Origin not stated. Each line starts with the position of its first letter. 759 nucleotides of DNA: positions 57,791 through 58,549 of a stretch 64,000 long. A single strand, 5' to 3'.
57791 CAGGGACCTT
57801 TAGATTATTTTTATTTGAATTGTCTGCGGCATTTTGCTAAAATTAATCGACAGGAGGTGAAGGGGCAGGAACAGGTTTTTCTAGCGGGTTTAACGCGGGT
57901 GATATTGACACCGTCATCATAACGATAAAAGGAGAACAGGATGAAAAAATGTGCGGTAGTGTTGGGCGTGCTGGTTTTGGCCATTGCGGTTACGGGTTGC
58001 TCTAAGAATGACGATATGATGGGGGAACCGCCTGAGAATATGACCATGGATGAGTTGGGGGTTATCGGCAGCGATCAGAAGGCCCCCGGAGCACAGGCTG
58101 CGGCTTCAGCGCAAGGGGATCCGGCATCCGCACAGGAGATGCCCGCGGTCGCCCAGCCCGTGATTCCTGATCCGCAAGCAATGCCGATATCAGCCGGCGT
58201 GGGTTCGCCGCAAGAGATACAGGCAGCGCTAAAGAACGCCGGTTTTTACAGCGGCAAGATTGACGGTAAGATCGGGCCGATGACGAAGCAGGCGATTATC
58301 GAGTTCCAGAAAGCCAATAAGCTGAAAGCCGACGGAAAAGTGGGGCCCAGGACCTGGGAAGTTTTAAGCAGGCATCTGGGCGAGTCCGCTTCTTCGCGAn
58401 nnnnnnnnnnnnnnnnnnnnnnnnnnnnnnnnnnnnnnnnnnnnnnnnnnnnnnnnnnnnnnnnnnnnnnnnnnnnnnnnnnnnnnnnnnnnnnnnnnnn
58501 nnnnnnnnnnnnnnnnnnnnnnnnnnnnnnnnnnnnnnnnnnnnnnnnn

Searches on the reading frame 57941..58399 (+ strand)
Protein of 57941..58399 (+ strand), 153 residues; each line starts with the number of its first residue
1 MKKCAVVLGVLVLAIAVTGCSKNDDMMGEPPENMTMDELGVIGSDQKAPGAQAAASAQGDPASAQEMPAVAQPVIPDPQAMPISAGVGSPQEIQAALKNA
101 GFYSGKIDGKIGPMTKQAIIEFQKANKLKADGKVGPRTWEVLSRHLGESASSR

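Call 9: search_protein_families(library=pfam, proteins=[window:57941-58399:+], max_evalue=0.01)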
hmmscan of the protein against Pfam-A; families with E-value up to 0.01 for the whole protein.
window:57941-58399:+ (153 aa): 3 families
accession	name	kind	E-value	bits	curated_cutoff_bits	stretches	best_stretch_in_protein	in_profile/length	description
PF01471.23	PG_binding_1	-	1.6e-19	70.2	23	1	91-142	6-57/57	Putative peptidoglycan binding domain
PF09374.15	PG_binding_3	-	5e-05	23.9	24.6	0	126-142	15-31/76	Predicted Peptidoglycan domain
PF08823.16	PG_binding_2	-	0.0026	18.4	21.1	1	91-128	19-56/74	Putative peptidoglycan binding domain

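Call 55: search_protein_families(library=ncbifam, proteins=[window:57941-58399:+], max_evalue=0.01)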
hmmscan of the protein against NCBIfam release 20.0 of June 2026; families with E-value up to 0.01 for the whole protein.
window:57941-58399:+ (153 aa): 6 families
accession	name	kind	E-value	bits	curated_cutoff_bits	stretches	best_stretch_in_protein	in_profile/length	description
TIGR02869.1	spore_SleB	equivalog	1e-11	45.1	236.5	1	91-149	17-75/201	spore cortex-lytic enzyme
TIGR03979.1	His_Ser_Rich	equivalog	6.4e-10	39.3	121.65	1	93-138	137-182/190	His-Xaa-Ser repeat protein HxsA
NF052336.1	PdgHdaseHSB100310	equivalog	3.4e-07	29.9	500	1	93-142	264-313/316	peptidoglycan hydrolase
NF004786.0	PRK06132.1-3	equivalog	5e-07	28.9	329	1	88-134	221-270/418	hypothetical protein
NF052335.1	PdgHdaseHSB129560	equivalog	1.5e-06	27.8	500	1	93-142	279-328/330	peptidoglycan hydrolase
NF052377.1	lmo1851_S41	exception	1.9e-05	23.6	725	1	61-142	363-445/468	lmo1851 family serine protease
